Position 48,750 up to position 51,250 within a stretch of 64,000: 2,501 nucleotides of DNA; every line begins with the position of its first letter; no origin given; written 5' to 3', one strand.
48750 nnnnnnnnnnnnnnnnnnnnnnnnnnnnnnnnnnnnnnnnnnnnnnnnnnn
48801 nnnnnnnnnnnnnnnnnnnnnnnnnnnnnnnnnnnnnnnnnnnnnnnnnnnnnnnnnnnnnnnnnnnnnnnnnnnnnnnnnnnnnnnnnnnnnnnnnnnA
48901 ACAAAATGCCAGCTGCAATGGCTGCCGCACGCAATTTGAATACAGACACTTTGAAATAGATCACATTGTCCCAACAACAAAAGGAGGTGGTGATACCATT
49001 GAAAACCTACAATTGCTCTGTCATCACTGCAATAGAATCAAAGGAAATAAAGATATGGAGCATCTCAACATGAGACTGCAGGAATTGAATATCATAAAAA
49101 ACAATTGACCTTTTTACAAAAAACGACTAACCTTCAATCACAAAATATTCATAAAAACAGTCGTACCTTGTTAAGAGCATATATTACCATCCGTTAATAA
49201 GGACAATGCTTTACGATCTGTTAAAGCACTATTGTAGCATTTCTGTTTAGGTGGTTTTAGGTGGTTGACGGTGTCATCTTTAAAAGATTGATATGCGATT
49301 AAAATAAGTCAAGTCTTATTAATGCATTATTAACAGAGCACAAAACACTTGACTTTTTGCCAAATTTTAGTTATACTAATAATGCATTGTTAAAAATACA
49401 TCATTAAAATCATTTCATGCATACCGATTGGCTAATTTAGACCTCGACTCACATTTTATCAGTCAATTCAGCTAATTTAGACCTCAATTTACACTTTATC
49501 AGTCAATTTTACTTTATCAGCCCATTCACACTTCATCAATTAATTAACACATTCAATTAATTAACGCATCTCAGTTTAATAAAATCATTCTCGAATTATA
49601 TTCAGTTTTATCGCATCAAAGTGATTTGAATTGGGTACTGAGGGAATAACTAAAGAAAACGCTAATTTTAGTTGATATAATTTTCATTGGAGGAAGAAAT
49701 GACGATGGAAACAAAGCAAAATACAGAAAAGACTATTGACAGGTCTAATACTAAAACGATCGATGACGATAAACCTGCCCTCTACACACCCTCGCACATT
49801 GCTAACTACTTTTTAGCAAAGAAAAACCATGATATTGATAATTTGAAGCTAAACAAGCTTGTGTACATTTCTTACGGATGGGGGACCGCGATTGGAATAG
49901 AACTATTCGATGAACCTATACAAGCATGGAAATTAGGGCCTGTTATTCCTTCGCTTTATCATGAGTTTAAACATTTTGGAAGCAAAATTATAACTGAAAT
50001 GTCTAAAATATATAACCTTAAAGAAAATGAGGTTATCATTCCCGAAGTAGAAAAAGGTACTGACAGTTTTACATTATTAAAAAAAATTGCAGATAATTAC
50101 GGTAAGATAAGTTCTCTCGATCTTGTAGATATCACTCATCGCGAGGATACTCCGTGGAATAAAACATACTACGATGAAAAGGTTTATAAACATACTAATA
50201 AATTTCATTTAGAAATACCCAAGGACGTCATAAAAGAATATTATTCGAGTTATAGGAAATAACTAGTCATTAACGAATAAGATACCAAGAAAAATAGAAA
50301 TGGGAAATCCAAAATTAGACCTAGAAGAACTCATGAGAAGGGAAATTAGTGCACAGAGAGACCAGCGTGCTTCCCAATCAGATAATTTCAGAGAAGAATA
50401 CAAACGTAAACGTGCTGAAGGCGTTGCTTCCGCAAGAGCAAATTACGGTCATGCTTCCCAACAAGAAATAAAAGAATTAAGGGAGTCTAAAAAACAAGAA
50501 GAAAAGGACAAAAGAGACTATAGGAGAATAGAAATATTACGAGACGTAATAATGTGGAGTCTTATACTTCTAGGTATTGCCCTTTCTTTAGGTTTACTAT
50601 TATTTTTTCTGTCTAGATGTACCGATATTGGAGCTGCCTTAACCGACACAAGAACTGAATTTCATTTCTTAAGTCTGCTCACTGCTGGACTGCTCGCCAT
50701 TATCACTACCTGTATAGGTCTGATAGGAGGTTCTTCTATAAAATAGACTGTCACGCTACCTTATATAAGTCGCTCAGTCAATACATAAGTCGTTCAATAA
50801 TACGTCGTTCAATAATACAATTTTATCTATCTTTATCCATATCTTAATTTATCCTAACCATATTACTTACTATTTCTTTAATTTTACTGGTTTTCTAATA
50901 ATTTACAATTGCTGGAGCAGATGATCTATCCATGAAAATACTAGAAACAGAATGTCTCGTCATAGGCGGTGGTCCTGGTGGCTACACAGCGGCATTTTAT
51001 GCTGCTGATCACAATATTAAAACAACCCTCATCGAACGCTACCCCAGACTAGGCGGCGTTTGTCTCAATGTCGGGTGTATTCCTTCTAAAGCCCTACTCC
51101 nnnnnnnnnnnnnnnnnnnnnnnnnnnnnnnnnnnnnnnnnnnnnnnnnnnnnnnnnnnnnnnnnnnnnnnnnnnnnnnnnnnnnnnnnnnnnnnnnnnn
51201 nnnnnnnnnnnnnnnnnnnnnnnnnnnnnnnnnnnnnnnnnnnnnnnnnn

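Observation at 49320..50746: Candidate new toxin-antitoxin module: Panacea/DUF4065-like protein plus an uncharacterised two-TM protein behind an operator-flanked promoter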

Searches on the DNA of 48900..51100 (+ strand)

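Call 33: search_rna_families(source=window, start=48900, end=51100, threshold=evalue, max_evalue=1)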
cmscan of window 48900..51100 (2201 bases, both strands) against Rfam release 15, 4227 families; matches with E-value up to 1: 0.
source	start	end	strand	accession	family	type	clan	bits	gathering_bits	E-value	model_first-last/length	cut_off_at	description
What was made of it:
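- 49431..49569 (+): Tandem direct repeats in the non-coding leader: 40 nt x2, 19 nt x about 3.6, 17 nt x2. No Rfam match (call 33).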

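Call 45: search_dna_similar(query=window:49699-50746:+, collection=ecoli_genomes, mode=distant, max_evalue=0.01, max_rows=10)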
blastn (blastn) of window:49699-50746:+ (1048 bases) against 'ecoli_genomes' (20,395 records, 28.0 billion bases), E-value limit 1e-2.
Records with a match: 11; places in all: 11; records where one place covers at least 80% of the query: 0.
Genomes with a match: 11 of 5426; with a place that covers at least 80% of the query: 0. Places per genome that has any: lowest 1, median 1, highest 1. On chromosomes: 10 places; on plasmids: 1.
Best place of each record, by identity: 80-90% 11.
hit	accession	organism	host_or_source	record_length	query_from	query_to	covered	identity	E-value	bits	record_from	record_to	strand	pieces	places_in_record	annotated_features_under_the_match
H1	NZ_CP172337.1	Escherichia coli strain CE-O153H30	wild bird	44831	228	288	6%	82.0%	2e-4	58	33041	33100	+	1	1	Panacea domain-containing protein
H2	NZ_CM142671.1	Escherichia coli strain UID2309220003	Homo sapiens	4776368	228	288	6%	82.0%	2e-4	58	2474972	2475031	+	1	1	Panacea domain-containing protein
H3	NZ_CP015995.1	Escherichia coli strain S51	poultry meat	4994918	228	272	4%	86.7%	6e-4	55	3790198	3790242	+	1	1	Panacea domain-containing protein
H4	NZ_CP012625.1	Escherichia coli strain SF-468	Homo sapiens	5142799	228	272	4%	86.7%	6e-4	55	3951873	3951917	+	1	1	Panacea domain-containing protein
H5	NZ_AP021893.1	Escherichia coli strain 2018-06-4CC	Homo sapiens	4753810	228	272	4%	86.7%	6e-4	55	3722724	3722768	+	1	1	Panacea domain-containing protein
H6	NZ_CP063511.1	Escherichia coli strain EH08-18-36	Homo sapiens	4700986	228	272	4%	86.7%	6e-4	55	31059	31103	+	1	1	Panacea domain-containing protein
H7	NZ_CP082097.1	Escherichia coli strain MS15052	Homo sapiens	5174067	228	272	4%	86.7%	6e-4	55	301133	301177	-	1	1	Panacea domain-containing protein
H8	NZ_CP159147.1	Escherichia coli strain 10035004-3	Homo sapiens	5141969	228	272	4%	86.7%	6e-4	55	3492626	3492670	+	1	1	type II toxin-antitoxin system antitoxin SocA domain-containing ...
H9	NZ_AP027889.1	Escherichia coli strain 2018-06-4CC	Homo sapiens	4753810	228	272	4%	86.7%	6e-4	55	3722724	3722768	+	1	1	Panacea domain-containing protein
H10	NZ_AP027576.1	Escherichia coli strain LR-62-2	Homo sapiens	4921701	228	272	4%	86.7%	6e-4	55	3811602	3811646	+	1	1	Panacea domain-containing protein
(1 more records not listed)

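Call 47: get_annotated_region(hit=H3, flank=2000)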
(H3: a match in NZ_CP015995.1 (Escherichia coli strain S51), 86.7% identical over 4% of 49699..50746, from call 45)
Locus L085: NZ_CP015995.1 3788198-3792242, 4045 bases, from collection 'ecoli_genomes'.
description: Escherichia coli strain S51 chromosome, complete genome
organism: Escherichia coli strain S51 (NCBI taxid 562)
replicon: chromosome; assembly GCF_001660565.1
host: -; source: poultry meat; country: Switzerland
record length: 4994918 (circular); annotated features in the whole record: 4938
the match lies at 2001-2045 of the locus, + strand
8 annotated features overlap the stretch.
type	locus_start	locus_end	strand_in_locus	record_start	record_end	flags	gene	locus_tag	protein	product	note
CDS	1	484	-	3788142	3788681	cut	-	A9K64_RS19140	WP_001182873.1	toxin YdaT domain-containing protein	-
CDS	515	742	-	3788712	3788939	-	-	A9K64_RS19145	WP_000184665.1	helix-turn-helix domain-containing protein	-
CDS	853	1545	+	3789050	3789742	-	-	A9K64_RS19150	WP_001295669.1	XRE family transcriptional regulator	-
CDS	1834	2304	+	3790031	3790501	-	-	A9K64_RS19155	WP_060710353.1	Panacea domain-containing protein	-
CDS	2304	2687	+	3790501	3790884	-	-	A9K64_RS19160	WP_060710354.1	hypothetical protein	-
CDS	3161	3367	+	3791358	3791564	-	-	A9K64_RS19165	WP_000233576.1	phage encoded cell division inhibitor protein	-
CDS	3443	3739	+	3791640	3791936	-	-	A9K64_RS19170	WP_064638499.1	host-nuclease inhibitor Gam family protein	-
CDS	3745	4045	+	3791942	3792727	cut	bet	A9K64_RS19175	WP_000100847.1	phage recombination protein Bet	-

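Call 48: get_annotated_region(hit=H1, flank=2000)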
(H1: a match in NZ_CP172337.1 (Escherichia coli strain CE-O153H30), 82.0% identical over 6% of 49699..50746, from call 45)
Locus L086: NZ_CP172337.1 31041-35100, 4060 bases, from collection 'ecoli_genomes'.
description: Escherichia coli strain CE-O153H30 plasmid pCE-O153H30-A, complete sequence
organism: Escherichia coli strain CE-O153H30 (NCBI taxid 562)
replicon: plasmid pCE-O153H30-A; assembly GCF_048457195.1
host: wild bird; source: -; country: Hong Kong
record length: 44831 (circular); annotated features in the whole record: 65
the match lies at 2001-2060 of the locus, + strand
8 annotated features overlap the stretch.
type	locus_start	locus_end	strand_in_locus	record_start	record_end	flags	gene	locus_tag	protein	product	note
CDS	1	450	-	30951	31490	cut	-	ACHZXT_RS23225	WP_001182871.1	toxin YdaT domain-containing protein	-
CDS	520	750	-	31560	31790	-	-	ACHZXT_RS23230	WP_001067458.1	transcriptional regulator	-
CDS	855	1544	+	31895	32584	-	-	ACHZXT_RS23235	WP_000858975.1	S24 family peptidase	-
CDS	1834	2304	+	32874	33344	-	-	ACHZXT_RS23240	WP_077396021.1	Panacea domain-containing protein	-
CDS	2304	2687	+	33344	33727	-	-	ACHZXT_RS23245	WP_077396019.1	hypothetical protein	-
CDS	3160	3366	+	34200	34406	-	-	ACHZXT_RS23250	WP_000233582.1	phage encoded cell division inhibitor protein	-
CDS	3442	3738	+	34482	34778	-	-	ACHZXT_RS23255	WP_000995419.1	host-nuclease inhibitor Gam family protein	-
CDS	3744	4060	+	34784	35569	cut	bet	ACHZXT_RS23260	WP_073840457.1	phage recombination protein Bet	-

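Call 52: search_dna_similar(query=L085:1834-2687:+, collection=ecoli_genomes, mode=distant, max_rows=30, rows=spread)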
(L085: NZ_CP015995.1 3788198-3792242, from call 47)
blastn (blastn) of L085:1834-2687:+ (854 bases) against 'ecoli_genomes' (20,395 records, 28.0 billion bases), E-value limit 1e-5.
Records with a match: 55; places in all: 55; records where one place covers at least 80% of the query: 42.
Genomes with a match: 55 of 5426; with a place that covers at least 80% of the query: 42. Places per genome that has any: lowest 1, median 1, highest 1. On chromosomes: 54 places; on plasmids: 1.
Best place of each record, by identity: >=99% 9; 95-99% 2; 60-80% 44.
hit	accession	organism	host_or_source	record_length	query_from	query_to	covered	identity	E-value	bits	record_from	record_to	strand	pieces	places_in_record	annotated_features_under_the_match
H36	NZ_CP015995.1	Escherichia coli strain S51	poultry meat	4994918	1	854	100%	100.0%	0e+0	1541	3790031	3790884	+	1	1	Panacea domain-containing protein | hypothetical protein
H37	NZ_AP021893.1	Escherichia coli strain 2018-06-4CC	Homo sapiens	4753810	1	854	100%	100.0%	0e+0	1541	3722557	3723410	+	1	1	Panacea domain-containing protein | hypothetical protein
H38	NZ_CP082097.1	Escherichia coli strain MS15052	Homo sapiens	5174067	1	854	100%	100.0%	0e+0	1541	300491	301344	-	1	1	Panacea domain-containing protein | hypothetical protein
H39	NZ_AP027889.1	Escherichia coli strain 2018-06-4CC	Homo sapiens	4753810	1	854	100%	100.0%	0e+0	1541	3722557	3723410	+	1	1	Panacea domain-containing protein | hypothetical protein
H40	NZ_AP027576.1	Escherichia coli strain LR-62-2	Homo sapiens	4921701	1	854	100%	100.0%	0e+0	1541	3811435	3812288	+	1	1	Panacea domain-containing protein | hypothetical protein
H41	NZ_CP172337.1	Escherichia coli strain CE-O153H30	wild bird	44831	1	854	100%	98.7%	0e+0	1491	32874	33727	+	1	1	Panacea domain-containing protein | hypothetical protein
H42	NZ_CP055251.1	Escherichia coli strain AH01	chicken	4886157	1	826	97%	68.1%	4e-75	292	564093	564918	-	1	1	Panacea domain-containing protein | hypothetical protein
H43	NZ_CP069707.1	Escherichia coli strain E41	pig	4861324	1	826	97%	68.1%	4e-75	292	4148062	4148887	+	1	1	Panacea domain-containing protein | hypothetical protein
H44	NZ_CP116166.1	Escherichia coli strain DETEC-P169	ICU patient rectal swab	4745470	1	826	97%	68.1%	4e-75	292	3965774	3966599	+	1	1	Panacea domain-containing protein | hypothetical protein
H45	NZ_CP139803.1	Escherichia coli strain HN257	chicken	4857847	1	826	97%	68.1%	4e-75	292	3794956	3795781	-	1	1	Panacea domain-containing protein | hypothetical protein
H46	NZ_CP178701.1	Escherichia coli strain VTB97448v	Chicken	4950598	1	826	97%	68.1%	4e-75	292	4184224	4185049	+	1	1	Panacea domain-containing protein | hypothetical protein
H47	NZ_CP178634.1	Escherichia coli strain VTB96775v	Chicken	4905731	1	826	97%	68.1%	4e-75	292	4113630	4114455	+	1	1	Panacea domain-containing protein | hypothetical protein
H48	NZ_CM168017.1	Escherichia coli strain PEC178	Sus scrofa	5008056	1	826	97%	68.1%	4e-75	292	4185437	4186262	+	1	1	Panacea domain-containing protein | hypothetical protein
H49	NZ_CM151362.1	Escherichia coli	Homo sapiens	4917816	1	826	97%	68.1%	4e-75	292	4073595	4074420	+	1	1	Panacea domain-containing protein | hypothetical protein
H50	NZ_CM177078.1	Escherichia coli strain GN4751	Homo sapiens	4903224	1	826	97%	68.1%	4e-75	292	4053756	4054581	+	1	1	Panacea domain-containing protein | hypothetical protein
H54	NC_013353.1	Escherichia coli O103:H2 str. 12009 strain 12009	-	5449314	1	826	97%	65.4%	1e-43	187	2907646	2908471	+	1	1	Panacea domain-containing protein | hypothetical protein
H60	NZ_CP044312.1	Escherichia coli strain RM13745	missing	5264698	1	221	26%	69.1%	4e-12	82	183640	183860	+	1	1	Panacea domain-containing protein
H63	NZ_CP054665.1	Escherichia coli strain IGC_EcoliInv_1.1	Mus musculus (G2 mouse)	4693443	18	204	22%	69.5%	4e-11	80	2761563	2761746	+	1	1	Panacea domain-containing protein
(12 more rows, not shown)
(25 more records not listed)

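Call 53: get_annotated_region(hit=H54, flank=2500)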
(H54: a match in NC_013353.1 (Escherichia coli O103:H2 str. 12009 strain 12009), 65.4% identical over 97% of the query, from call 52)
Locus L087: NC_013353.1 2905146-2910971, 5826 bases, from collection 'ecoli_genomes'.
description: Escherichia coli O103:H2 str. 12009, complete sequence
organism: Escherichia coli O103:H2 str. 12009 strain 12009 (NCBI taxid 585395)
replicon: chromosome; assembly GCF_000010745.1
host: -; source: -; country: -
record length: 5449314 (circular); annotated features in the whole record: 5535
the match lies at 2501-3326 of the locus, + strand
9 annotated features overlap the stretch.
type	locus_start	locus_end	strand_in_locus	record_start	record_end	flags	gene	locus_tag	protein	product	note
CDS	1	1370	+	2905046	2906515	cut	-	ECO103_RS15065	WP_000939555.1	Eco57I restriction-modification methylase domain-containing protein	-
CDS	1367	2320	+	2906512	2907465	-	-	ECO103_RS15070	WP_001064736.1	BsuBI/PstI family type II restriction endonuclease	-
CDS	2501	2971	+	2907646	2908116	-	-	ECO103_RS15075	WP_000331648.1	Panacea domain-containing protein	-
CDS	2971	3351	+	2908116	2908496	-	-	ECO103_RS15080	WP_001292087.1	hypothetical protein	-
CDS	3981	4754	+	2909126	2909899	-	-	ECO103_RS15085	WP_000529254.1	Rha family phage regulatory protein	-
CDS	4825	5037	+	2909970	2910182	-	-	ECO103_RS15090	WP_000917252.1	cell division inhibitor protein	-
CDS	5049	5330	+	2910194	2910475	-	-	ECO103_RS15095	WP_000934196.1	hypothetical protein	-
CDS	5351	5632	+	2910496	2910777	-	gamL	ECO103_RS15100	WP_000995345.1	host nuclease inhibitor GamL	-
CDS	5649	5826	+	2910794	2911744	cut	-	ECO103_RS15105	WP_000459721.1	RecT family recombinase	-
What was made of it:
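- In E. coli lambdoid prophages they lie between the repressor and the kil/gam/bet genes, or next to a restriction-modification system (calls 47, 48, 53).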

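Call 54: get_annotated_region(hit=H42, flank=1500)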
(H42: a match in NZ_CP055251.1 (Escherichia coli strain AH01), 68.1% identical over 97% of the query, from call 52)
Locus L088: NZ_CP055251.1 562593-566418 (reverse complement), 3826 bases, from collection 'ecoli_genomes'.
description: Escherichia coli strain AH01 chromosome, complete genome
organism: Escherichia coli strain AH01 (NCBI taxid 562)
replicon: chromosome; assembly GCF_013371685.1
host: chicken; source: anqing; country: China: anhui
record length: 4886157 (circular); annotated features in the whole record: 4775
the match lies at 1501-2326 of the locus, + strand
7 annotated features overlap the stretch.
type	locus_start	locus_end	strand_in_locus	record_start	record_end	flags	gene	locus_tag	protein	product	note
CDS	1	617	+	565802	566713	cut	-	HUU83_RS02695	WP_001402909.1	DUF4760 domain-containing protein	-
CDS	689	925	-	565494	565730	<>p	-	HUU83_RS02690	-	S24 family peptidase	internal stop; incomplete; partial in the middle of a contig; missing N-terminus and C-terminus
CDS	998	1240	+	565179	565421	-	-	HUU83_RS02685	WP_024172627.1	DinI family protein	-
CDS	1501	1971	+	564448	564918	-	-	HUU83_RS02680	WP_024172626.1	Panacea domain-containing protein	-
CDS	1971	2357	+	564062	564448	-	-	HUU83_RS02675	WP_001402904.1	hypothetical protein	-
CDS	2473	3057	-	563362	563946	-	-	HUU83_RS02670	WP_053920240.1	tail fiber assembly protein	-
CDS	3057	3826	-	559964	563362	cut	-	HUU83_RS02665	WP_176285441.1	prophage tail fiber N-terminal domain-containing protein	-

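Call 55: get_annotated_region(hit=H60, flank=2000)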
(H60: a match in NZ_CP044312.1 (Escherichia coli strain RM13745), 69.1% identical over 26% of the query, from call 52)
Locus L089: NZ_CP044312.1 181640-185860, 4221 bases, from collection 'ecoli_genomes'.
description: Escherichia coli strain RM13745 chromosome, complete genome
organism: Escherichia coli strain RM13745 (NCBI taxid 562)
replicon: chromosome; assembly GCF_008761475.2
host: -; source: missing; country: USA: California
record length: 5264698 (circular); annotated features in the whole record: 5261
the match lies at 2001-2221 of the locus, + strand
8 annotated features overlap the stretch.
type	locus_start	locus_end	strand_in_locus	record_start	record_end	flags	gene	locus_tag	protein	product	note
CDS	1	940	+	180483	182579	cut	traD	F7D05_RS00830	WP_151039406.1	type IV conjugative transfer system coupling protein TraD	-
CDS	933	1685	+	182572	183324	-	-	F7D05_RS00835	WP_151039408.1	TIGR03747 family integrating conjugative element membrane protein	-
CDS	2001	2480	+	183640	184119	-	-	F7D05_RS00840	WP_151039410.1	Panacea domain-containing protein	-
CDS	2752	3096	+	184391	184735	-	-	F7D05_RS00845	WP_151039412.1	RAQPRD family integrative conjugative element protein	-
CDS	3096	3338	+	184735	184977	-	-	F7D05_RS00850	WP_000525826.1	TIGR03758 family integrating conjugative element protein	-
CDS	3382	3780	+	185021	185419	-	-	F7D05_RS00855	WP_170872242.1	TIGR03745 family integrating conjugative element membrane protein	-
CDS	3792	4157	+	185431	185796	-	-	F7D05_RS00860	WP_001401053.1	TIGR03750 family conjugal transfer protein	-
CDS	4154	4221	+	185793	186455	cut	-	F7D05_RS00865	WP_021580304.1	PFL_4703 family integrating conjugative element protein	-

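Call 56: get_annotated_region(hit=H63, flank=2000)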
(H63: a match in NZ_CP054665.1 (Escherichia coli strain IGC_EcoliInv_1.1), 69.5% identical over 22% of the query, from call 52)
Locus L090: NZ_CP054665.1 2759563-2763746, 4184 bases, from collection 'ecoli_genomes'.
description: Escherichia coli strain IGC_EcoliInv_1.1 chromosome, complete genome
organism: Escherichia coli strain IGC_EcoliInv_1.1 (NCBI taxid 562)
replicon: chromosome; assembly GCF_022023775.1
host: Mus musculus (G2 mouse); source: not applicable; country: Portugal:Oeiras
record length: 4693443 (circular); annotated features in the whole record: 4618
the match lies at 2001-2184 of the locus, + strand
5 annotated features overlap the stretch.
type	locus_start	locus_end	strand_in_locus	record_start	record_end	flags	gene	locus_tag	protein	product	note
CDS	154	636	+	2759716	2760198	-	smpB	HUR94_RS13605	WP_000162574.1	SsrA-binding protein SmpB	-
tmRNA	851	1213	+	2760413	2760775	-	ssrA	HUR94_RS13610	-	transfer-messenger RNA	-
CDS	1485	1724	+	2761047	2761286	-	-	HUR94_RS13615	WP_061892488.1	DinI family protein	-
CDS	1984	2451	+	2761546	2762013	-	-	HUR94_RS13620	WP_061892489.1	Panacea domain-containing protein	-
CDS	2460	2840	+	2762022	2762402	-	-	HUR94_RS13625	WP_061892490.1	hypothetical protein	-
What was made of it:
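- E. coli prophage PanA + 126-128-aa two-TM partner pairs sit at accessory positions, or next to a restriction-modification system (calls 47, 48, 53, 54, 56).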

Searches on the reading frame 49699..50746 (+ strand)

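Call 57: list_cluster_members(proteins=[L085:2304-2684:+, L087:2971-3348:+, L088:1971-2354:+, L090:2460-2837:+, L085:1834-2301:+, L087:2501-2968:+, L088:1501-1968:+, L090:1984-2448:+])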
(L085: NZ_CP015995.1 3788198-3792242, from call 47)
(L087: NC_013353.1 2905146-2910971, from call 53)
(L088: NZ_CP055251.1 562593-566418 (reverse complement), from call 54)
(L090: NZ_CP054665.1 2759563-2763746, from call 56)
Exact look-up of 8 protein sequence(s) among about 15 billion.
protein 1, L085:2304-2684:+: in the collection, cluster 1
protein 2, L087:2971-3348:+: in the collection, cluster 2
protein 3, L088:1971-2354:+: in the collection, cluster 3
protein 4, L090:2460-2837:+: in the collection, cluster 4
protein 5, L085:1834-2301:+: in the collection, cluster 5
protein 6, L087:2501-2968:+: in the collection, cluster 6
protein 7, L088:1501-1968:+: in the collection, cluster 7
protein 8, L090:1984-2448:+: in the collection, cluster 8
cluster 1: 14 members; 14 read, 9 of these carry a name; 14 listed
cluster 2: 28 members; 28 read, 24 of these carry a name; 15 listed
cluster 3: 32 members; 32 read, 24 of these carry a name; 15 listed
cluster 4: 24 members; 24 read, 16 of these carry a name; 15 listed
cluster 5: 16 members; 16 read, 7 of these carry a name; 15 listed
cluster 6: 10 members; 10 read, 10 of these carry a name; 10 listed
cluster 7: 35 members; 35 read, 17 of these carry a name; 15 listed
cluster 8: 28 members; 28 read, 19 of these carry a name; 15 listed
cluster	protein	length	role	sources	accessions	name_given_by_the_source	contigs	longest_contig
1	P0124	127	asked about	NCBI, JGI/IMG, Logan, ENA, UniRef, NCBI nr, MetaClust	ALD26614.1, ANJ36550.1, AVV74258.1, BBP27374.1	hypothetical protein VEE72_34990 [Escherichia coli] | Uncharacterized protein n=1 Tax=Salmonella enterica subsp. enterica serovar Typhi str. ... | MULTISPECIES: hypothetical protein [Escherichia]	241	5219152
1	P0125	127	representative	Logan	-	-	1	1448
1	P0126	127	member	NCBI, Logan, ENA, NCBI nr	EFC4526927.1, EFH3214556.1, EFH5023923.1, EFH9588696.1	TPA: hypothetical protein KB457_001567 [Escherichia coli] | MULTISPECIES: hypothetical protein [Escherichia]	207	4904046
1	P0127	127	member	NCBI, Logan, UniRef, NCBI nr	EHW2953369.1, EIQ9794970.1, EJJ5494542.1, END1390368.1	TPA: hypothetical protein ACHY19_002972 [Escherichia coli] | hypothetical protein n=1 Tax=Escherichia coli TaxID=562 RepID=UPI0007A0053B | hypothetical protein [Escherichia coli]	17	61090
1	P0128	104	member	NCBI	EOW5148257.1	hypothetical protein ACOY1M_004571, partial [Escherichia coli]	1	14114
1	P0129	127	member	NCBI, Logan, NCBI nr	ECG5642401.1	hypothetical protein E1K64_11630 [Salmonella enterica subsp. enterica serovar Poona] | hypothetical protein [Salmonella enterica subsp. enterica serovar Poona]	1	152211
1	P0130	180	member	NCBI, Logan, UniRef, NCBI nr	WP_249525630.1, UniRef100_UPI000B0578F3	hypothetical protein [Escherichia coli] | hypothetical protein n=1 Tax=Escherichia coli TaxID=562 RepID=UPI000B0578F3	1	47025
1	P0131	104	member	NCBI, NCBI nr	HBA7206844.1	TPA: hypothetical protein J1X22_004202, partial [Escherichia coli] | hypothetical protein [Escherichia coli]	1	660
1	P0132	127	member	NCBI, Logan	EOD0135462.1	hypothetical protein ACJAM7_004753 [Escherichia coli]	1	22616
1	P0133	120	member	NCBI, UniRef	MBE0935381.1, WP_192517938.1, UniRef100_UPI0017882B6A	hypothetical protein IH692_26780, partial [Escherichia coli] | hypothetical protein n=2 Tax=Enterobacteriaceae TaxID=543 RepID=UPI0017882B6A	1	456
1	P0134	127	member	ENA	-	-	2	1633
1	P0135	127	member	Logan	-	-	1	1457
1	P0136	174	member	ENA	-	-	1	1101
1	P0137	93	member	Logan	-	-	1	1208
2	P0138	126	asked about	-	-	hypothetical protein PRF08_RS22780 [Escherichia coli] | Uncharacterized protein n=5 Tax=root TaxID=1 RepID=A0AB33IA44_ECOLX | hypothetical protein [Escherichia coli]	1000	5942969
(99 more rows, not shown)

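Call 65: search_protein_families(library=phrogs, proteins=[L085:2304-2684:+], max_evalue=0.01)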
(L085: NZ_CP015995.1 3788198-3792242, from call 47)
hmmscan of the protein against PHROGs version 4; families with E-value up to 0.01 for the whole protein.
L085:2304-2684:+ (127 aa): 1 family
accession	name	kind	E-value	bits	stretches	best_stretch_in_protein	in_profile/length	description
phrog_33656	-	unknown function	3.2e-42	144.7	1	1-122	1-122/126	-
